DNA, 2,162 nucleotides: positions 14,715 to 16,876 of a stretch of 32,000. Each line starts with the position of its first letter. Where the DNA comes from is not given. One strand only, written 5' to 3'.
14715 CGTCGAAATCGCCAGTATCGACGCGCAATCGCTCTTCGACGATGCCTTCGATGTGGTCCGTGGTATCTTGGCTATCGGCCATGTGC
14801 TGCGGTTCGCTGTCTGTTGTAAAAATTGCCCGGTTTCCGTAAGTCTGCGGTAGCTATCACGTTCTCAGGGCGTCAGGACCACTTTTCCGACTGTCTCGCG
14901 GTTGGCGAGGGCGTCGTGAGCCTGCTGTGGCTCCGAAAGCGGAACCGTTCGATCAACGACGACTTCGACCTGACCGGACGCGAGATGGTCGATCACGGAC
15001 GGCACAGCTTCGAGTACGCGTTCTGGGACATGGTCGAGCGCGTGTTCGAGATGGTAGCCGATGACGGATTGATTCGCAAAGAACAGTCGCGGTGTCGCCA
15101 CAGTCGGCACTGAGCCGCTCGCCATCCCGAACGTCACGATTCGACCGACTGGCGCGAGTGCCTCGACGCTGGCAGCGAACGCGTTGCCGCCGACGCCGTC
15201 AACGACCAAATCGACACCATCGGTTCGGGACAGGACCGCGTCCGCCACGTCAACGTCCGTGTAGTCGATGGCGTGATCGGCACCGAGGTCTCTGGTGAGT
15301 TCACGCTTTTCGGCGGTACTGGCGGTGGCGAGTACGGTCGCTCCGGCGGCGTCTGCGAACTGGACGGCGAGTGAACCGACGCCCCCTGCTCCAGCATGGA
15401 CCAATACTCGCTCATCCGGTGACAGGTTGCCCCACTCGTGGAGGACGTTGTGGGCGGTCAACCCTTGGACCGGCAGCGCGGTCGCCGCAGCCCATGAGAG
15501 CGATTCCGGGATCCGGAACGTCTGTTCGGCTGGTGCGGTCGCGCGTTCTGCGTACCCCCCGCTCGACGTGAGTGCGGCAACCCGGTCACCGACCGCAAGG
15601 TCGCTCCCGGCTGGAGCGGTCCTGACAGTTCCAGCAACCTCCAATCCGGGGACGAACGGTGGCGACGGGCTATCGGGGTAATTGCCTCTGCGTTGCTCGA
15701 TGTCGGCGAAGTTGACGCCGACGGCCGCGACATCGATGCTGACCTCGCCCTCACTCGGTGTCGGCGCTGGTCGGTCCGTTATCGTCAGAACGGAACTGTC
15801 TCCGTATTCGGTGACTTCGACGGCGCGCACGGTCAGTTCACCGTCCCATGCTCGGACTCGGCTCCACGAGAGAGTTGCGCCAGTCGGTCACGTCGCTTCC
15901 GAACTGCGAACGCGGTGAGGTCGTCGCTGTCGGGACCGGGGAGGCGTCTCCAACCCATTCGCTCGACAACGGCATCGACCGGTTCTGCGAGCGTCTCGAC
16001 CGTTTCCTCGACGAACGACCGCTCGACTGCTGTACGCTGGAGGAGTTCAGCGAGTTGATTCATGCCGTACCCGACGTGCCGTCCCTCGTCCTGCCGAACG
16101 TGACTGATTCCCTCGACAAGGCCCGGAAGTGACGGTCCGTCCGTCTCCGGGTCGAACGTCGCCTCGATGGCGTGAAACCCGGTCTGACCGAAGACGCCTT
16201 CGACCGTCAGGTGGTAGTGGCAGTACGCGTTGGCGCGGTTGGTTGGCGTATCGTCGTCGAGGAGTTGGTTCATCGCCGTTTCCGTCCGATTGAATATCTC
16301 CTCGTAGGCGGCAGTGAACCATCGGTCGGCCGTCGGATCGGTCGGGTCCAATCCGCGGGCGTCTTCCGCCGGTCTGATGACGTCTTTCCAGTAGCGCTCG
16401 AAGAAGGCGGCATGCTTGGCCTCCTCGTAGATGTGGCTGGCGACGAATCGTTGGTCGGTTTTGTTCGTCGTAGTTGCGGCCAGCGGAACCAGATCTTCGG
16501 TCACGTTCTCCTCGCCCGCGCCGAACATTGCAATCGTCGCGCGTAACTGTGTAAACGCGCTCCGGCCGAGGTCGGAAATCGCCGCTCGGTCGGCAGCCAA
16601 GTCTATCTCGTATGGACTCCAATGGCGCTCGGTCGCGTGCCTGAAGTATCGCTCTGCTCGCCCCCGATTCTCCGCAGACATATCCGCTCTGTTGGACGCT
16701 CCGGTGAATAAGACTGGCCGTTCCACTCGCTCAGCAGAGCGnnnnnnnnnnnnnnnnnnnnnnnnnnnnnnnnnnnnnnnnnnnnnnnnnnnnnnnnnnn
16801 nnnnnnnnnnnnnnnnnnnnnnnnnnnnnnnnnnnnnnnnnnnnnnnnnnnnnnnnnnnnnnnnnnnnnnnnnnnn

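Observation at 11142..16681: Bacterial-style ACP-dependent type II FAS/PKS-like gene set in a haloarchaeal chromosome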

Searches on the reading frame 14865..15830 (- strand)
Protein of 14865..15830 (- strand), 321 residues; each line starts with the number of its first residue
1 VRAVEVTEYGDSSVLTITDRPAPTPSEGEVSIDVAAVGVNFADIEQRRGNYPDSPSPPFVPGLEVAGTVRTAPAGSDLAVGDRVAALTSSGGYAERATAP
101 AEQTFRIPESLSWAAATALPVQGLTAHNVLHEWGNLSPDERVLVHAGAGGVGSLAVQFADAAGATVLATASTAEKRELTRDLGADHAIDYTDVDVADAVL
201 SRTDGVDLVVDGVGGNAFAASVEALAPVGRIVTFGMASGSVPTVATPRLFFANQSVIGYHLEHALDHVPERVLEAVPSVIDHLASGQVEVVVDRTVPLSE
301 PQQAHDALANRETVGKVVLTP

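Call 3: search_protein_families(library=pfam, proteins=[window:14865-15830:-], max_evalue=0.01)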
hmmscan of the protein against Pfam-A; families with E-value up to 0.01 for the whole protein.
window:14865-15830:- (321 aa): 3 families
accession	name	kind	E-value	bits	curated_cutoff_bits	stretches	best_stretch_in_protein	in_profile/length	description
PF00107.32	ADH_zinc_N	-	6.9e-27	94.4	31.8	1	150-263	1-116/129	Zinc-binding dehydrogenase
PF13602.12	ADH_zinc_N_2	-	3.3e-23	83.5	27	1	182-319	1-134/134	Zinc-binding dehydrogenase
PF08240.17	ADH_N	-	2.5e-15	57.1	23.5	1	27-109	2-104/104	Alcohol dehydrogenase GroES-like domain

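Call 4: search_protein_families(library=ncbifam, proteins=[window:14865-15830:-], max_evalue=0.001)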
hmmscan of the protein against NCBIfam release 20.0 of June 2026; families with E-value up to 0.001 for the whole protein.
window:14865-15830:- (321 aa): 27 families (the best 25 are shown)
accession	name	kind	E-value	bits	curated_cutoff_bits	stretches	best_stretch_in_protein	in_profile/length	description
TIGR02824.1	quinone_pig3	subfamily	2.7e-84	282.9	296.8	1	1-320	1-324/325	putative NAD(P)H quinone oxidoreductase, PIG3 family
NF008024.0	PRK10754.1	subfamily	2e-47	161.8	348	1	3-321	4-327/327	NADPH:quinone reductase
NF041183.1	Pks2_ls1_myc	equivalog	8.1e-40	135.7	2400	1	7-319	1412-1727/2086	sulfolipid-1 biosynthesis phthioceranic/hydroxyphthioceranic acid synthase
TIGR02823.1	oxido_YhdH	subfamily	1.1e-30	106.6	297.25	1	3-319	2-322/324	acrylyl-CoA reductase family protein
NF010344.0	PRK13771.1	subfamily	2.6e-30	105.5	349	2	90-320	115-332/334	putative alcohol dehydrogenase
TIGR02817.1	adh_fam_1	subfamily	4.4e-26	92.1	284.05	1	13-233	15-245/336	zinc-binding alcohol dehydrogenase family protein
NF041172.1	AcrlCoa_red_Thmprot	equivalog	6.2e-26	91.1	500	2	91-320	116-333/334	acryloyl-CoA reductase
TIGR01751.1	crot-CoA-red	equivalog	6.6e-24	84.4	378.55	1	88-197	137-248/398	crotonyl-CoA carboxylase/reductase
NF006940.0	PRK09422.1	equivalog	9.3e-23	80.7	344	1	86-258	110-282/338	alcohol dehydrogenase AdhP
NF047908.1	AldhRedAhr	equivalog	2.6e-22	79.2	470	1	87-259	116-283/335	NADPH-dependent aldehyde reductase Ahr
NF041097.1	keto_inos_dh_IolM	equivalog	3.1e-22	78.8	450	1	122-318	190-387/389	scyllo-inosose 3-dehydrogenase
NF051456.1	acrylyl_AcuI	equivalog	5.9e-20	71.3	440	1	23-318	23-321/325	acrylyl-CoA reductase (NADPH)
TIGR00692.1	tdh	equivalog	1e-18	67.5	458.35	1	89-261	115-287/340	L-threonine 3-dehydrogenase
NF058644.1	CurcmRedCuraProt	equivalog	1.8e-18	66.7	440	1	65-239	67-244/336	NADPH-dependent curcumin/dihydrocurcumin reductase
NF003808.0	PRK05396.1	equivalog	4.1e-17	62.1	380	1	89-259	117-286/341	L-threonine 3-dehydrogenase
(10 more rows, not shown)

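Call 26: search_solved_structures(query=window:14865-15830:-, show_alignments=2, max_evalue=1e-20)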
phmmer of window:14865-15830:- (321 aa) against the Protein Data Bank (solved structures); distinct sequences matched with E-value up to 1e-20: 43.
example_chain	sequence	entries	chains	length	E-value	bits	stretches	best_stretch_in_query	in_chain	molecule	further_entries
4rvu_A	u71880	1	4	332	9.2e-55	189.4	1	1-321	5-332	Probable quinone reductase Qor (NADPH:quinone reductase) (Zeta-crystallin homolog protein)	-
4rvs_A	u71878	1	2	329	1.3e-54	188.9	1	1-321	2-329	Probable quinone reductase Qor (NADPH:quinone reductase) (Zeta-crystallin homolog protein)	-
6lhr_A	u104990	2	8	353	1.8e-51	178.6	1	2-321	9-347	Synaptic vesicle membrane protein VAT-1 homolog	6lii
6k9y_A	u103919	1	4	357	1.9e-51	178.5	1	2-321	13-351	Synaptic vesicle membrane protein VAT-1 homolog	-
4eye_A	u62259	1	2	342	4.8e-47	164.1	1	2-321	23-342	Probable oxidoreductase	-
2oby_A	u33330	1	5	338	4.1e-45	157.7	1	4-319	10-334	Putative quinone oxidoreductase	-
2j8z_A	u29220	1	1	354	4.9e-45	157.5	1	4-319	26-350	QUINONE OXIDOREDUCTASE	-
9vxk_A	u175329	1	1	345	6.3e-45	157.1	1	1-321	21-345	Oxidoreductase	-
1wly_A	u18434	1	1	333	5e-43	150.9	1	23-321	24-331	2-haloacrylate reductase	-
4dup_A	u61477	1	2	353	2.9e-42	148.4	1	1-320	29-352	quinone oxidoreductase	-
3jyl_A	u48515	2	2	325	1.3e-40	142.9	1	4-321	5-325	Quinone oxidoreductase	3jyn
8j6e_A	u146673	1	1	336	1.9e-40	142.4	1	7-319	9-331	Quinone oxidoreductase, putative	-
1iyz_A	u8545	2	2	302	8.5e-40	140.3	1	15-319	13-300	QUINONE OXIDOREDUCTASE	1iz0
1qor_A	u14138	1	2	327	1.5e-39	139.4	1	4-321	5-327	QUINONE OXIDOREDUCTASE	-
9kuj_A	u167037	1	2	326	3.1e-39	138.4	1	5-321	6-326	Quinone oxidoreductase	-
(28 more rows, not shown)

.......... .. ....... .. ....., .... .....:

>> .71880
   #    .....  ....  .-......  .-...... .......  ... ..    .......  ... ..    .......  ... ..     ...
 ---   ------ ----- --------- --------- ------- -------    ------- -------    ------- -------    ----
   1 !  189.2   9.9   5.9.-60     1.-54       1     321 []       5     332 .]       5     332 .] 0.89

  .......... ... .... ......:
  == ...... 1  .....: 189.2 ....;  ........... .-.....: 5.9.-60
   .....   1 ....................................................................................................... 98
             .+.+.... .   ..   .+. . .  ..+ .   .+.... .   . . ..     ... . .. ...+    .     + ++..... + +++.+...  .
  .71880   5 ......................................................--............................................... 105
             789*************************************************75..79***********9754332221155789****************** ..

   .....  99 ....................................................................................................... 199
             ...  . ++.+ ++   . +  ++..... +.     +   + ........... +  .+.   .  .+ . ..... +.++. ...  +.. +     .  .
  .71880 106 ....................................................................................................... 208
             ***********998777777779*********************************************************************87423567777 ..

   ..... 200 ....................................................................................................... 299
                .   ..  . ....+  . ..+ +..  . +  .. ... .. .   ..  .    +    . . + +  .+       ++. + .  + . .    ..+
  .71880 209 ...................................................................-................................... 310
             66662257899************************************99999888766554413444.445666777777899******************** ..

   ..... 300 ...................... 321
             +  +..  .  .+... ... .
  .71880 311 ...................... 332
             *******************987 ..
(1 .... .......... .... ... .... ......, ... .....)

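Call 79: search_solved_structures(query=window:14865-15830:-, max_evalue=0.000001)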
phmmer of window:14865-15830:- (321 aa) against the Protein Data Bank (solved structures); distinct sequences matched with E-value up to 0.000001: 181 (the best 60 are shown).
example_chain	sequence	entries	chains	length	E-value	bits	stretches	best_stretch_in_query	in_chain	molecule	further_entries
4rvu_A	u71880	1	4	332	9.2e-55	189.4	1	1-321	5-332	Probable quinone reductase Qor (NADPH:quinone reductase) (Zeta-crystallin homolog protein)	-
4rvs_A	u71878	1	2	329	1.3e-54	188.9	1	1-321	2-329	Probable quinone reductase Qor (NADPH:quinone reductase) (Zeta-crystallin homolog protein)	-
6lhr_A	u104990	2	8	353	1.8e-51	178.6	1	2-321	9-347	Synaptic vesicle membrane protein VAT-1 homolog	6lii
6k9y_A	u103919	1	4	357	1.9e-51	178.5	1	2-321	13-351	Synaptic vesicle membrane protein VAT-1 homolog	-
4eye_A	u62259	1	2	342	4.8e-47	164.1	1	2-321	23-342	Probable oxidoreductase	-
2oby_A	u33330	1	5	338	4.1e-45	157.7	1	4-319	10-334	Putative quinone oxidoreductase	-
2j8z_A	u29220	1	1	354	4.9e-45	157.5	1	4-319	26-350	QUINONE OXIDOREDUCTASE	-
9vxk_A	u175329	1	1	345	6.3e-45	157.1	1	1-321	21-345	Oxidoreductase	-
1wly_A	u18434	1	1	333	5e-43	150.9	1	23-321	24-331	2-haloacrylate reductase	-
4dup_A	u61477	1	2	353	2.9e-42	148.4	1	1-320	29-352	quinone oxidoreductase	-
3jyl_A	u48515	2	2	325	1.3e-40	142.9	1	4-321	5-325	Quinone oxidoreductase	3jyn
8j6e_A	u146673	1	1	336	1.9e-40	142.4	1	7-319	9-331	Quinone oxidoreductase, putative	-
1iyz_A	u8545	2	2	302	8.5e-40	140.3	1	15-319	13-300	QUINONE OXIDOREDUCTASE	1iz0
1qor_A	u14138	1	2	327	1.5e-39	139.4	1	4-321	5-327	QUINONE OXIDOREDUCTASE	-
9kuj_A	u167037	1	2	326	3.1e-39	138.4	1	5-321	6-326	Quinone oxidoreductase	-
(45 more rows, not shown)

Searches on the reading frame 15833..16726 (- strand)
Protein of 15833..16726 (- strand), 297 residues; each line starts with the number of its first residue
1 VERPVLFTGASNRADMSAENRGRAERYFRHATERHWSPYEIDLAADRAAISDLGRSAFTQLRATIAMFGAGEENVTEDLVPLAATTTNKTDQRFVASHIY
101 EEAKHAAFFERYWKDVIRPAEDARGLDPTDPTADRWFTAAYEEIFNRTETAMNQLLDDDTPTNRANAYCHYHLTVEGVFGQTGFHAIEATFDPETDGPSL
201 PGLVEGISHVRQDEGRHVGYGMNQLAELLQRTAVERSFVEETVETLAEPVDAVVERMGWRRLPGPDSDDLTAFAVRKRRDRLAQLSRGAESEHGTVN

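Call 3: search_protein_families(library=pfam, proteins=[window:15833-16726:-], max_evalue=0.01)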
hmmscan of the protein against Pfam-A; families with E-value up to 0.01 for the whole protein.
window:15833-16726:- (297 aa): 1 family
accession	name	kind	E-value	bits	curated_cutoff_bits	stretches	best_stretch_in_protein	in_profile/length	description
PF00268.27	Ribonuc_red_sm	-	4.3e-10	39.9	33.6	1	26-271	14-254/281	Ribonucleotide reductase, small chain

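Call 4: search_protein_families(library=ncbifam, proteins=[window:15833-16726:-], max_evalue=0.001)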
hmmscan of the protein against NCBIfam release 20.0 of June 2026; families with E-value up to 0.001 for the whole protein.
window:15833-16726:- (297 aa): 5 families
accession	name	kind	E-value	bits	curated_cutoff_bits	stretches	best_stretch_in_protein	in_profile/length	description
NF006200.0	PRK08326.1-3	equivalog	2.2e-34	119.2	194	1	25-233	32-232/321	R2-like ligand-binding oxidase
NF006202.0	PRK08326.1-5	equivalog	1.1e-30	106.9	315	1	35-250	31-234/297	R2-like ligand-binding oxidase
NF006199.0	PRK08326.1-2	equivalog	3.9e-24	85.2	286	1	26-285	33-287/324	R2-like ligand-binding oxidase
NF006198.0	PRK08326.1-1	subfamily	6.3e-21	74.9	274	1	34-231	37-227/308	R2-like ligand-binding oxidase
NF006201.0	PRK08326.1-4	equivalog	6.1e-18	65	346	1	28-222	24-210/313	R2-like ligand-binding oxidase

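Call 27: search_solved_structures(query=window:15833-16726:-, show_alignments=2, max_evalue=0.001)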
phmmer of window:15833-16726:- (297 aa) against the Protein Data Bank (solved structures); distinct sequences matched with E-value up to 0.001: 15.
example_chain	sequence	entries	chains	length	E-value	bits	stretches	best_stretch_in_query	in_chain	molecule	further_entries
6qk1_A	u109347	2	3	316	7.7e-20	74.7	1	32-229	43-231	Ribonucleotide reductase small subunit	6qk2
4hr0_A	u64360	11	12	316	2e-19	73.4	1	32-229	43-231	Ribonuleotide reductase small subunit | Ribonucleotide reductase small subunit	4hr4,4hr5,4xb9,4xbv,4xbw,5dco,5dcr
6f6f_A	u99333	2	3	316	2.8e-19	72.9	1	32-229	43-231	Ribonucleotide reductase small subunit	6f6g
6f65_A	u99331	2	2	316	5.2e-19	72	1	32-229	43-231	Ribonucleotide reductase small subunit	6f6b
6f6h_A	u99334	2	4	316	5.3e-19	72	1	32-229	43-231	Ribonucleotide reductase small subunit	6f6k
6qjv_A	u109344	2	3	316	5.3e-19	72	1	32-229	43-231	Ribonucleotide reductase small subunit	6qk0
6f6l_A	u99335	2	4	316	7.3e-19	71.5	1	32-229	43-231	Ribonucleotide reductase small subunit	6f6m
6f6c_A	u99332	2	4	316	7.4e-19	71.5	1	32-229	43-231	Ribonucleotide reductase small subunit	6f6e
5omj_A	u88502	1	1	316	1.4e-18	70.6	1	32-228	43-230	Ribonucleotide reductase small subunit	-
7qbk_A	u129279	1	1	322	2.9e-18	69.6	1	32-231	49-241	R2-like ligand-binding oxidase (homolog II) from Sulfolobus acidocaldarius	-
6i90_A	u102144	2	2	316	3.7e-18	69.2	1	32-229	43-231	Ribonucleotide reductase small subunit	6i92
6i93_A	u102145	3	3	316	5e-18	68.8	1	32-229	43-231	Ribonucleotide reductase small subunit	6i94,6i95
6qrz_A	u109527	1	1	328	7.4e-18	68.2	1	33-232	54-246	Ribonucleoside-diphosphate reductase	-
7qbp_A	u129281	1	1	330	4.8e-17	65.6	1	26-285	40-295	R2-like ligand binding oxidase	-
3ee4_A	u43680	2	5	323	2.8e-15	59.8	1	28-222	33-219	Probable ribonucleoside-diphosphate reductase | R2-LIKE LIGAND BINDING OXIDASE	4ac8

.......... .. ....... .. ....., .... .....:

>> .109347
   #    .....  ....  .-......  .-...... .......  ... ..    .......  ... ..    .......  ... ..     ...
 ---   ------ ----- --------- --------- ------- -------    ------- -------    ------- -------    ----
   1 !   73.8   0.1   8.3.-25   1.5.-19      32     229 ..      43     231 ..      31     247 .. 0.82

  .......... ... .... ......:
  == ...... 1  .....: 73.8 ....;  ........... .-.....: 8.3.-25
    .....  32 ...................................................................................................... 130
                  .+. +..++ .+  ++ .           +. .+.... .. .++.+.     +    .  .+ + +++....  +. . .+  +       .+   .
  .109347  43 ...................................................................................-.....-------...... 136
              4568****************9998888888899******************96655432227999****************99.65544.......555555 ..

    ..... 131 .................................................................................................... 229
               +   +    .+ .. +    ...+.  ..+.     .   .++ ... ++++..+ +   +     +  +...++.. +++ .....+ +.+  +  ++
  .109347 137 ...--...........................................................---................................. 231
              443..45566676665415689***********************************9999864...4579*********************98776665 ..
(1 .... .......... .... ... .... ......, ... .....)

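Call 49: find_homologous_proteins(query=window:15833-16726:-)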
Query window:15833-16726:- (297 aa): 175 proteins with E <= 0.001 among 2787 candidates; the best 120 are listed.
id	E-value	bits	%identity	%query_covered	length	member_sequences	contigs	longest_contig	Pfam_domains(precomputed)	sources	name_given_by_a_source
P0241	1.2e-185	634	100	95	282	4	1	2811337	PF00268.28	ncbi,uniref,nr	ncbi:ribonucleoside-diphosphate reductase [Halogeometricum borinquense]|uniref:Ribonucleoside-diphos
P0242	2.2e-147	508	82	91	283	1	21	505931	PF00268.28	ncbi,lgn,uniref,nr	ncbi:ribonucleoside-diphosphate reductase (plasmid) [Haloferax mediterranei ATCC 33500]|uniref:Ribon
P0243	4.4e-138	478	76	93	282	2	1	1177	PF00268.28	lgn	-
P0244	2.1e-135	469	74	93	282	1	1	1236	PF00268.28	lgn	-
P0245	1.4e-134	466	74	92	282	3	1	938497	PF00268.28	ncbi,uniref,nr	ncbi:ribonucleoside-diphosphate reductase [Halostella sp. PRR32]|uniref:ribonucleoside-diphosphate r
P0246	5.7e-134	464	74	91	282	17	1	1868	PF00268.28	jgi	jgi:ribonucleoside-diphosphate reductase beta chain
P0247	1.6e-133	463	75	92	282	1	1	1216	PF00268.28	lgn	-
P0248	3.5e-133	462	74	92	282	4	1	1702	PF00268.28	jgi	-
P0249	2.5e-131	455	74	87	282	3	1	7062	PF00268.28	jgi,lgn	jgi:ribonucleoside-diphosphate reductase beta chain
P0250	3.9e-128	445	71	91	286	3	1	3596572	-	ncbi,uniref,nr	ncbi:ribonucleoside-diphosphate reductase [Haloarcula sp. JP-L23]|uniref:ribonucleoside-diphosphate 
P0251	1.5e-126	440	73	88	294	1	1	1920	-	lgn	-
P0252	1.4e-125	437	70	92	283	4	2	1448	PF00268.28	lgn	-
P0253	2.5e-125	436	72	88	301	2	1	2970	-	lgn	-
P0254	3.3e-124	432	70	92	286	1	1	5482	-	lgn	-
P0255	3.9e-124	432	72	88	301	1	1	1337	PF00268.28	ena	-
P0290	5.8e-79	284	47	93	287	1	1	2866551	PF00268.28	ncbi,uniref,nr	ncbi:ribonucleotide-diphosphate reductase subunit beta [Haladaptatus salinisoli]|uniref:ribonucleoti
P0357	4.7e-68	248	45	90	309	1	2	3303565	PF00268.28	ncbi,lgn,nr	ncbi:ribonucleoside-diphosphate reductase [Natrialba aegyptia]|nr:ribonucleoside-diphosphate reducta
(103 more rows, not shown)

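Call 50: find_encoding_contigs(protein=P0290, flank=6000, max_places=1)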
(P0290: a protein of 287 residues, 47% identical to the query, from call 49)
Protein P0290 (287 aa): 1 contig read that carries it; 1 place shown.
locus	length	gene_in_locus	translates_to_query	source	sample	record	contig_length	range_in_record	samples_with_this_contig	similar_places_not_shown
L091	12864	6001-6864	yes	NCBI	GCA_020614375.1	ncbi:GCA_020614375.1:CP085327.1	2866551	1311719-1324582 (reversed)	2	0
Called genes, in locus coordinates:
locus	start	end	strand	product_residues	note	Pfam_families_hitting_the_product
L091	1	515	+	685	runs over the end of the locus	PF00133:tRNA-synt_1, PF01406:tRNA-synt_1e (weak), PF09334:tRNA-synt_1g, PF08264:Anticodon_1 (weak), PF19303:Anticodon_3, PF01588:tRNA_bind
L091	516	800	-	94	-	PF08734:GYD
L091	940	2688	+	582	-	PF00224:PK, PF02887:PK_C, PF00391:PEP-utilizers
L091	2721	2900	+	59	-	PF23994:DUF7312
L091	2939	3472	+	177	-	-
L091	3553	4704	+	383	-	PF01145:Band_7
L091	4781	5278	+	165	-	PF20589:DUF6790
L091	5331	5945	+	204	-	PF24266:HTH_HVO_0163_N, PF09339:HTH_IclR (faint), PF12802:MarR_2, PF25213:HVO_A0261_N (weak), PF13412:HTH_24 (weak), PF13545:HTH_Crp_2 (weak), PF01047:MarR (weak), PF08279:HTH_11 (weak), +2 more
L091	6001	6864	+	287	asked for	PF00268:Ribonuc_red_sm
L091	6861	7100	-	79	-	PF23438:DUF7123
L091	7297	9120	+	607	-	PF00535:Glycos_transf_2, PF13641:Glyco_tranf_2_3, PF03706:LPG_synthase_TM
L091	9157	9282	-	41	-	-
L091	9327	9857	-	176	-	PF01931:NTPase_I-T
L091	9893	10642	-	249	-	PF01497:Peripla_BP_2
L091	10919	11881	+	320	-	PF08271:Zn_Ribbon_TF, PF00382:TFIIB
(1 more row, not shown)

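Call 51: find_encoding_contigs(protein=P0357, flank=6000, max_places=1)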
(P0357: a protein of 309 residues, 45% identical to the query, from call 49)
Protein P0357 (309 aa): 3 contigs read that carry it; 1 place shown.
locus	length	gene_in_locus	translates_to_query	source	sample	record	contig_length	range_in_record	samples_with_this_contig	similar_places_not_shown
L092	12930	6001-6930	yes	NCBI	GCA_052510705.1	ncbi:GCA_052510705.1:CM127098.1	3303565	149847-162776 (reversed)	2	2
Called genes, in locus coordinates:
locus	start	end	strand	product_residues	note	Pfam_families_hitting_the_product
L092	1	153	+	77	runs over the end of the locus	PF26409:DUF8107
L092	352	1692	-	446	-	PF00884:Sulfatase, PF01663:Phosphodiest (faint)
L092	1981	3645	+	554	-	PF01564:Spermine_synth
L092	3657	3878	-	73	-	-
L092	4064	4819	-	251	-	PF13241:NAD_binding_7 (weak), PF02254:TrkA_N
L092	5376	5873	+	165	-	-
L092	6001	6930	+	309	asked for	PF00268:Ribonuc_red_sm (weak)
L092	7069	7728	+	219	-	PF00149:Metallophos (weak), PF12850:Metallophos_2 (weak)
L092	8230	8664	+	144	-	PF00582:Usp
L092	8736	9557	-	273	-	PF01557:FAA_hydrolase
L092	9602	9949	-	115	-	PF07883:Cupin_2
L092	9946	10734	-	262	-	PF00106:adh_short, PF08659:KR, PF23441:SDR, PF13561:adh_short_C2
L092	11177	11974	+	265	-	PF25213:HVO_A0261_N (weak), PF01022:HTH_5, PF09339:HTH_IclR, PF12802:MarR_2 (faint), PF13404:HTH_AsnC-type (weak), PF13412:HTH_24 (weak), PF25212:HVO_A0114 (weak), PF01614:IclR_C, +1 more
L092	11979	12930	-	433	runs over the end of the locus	PF04015:DUF362 (weak)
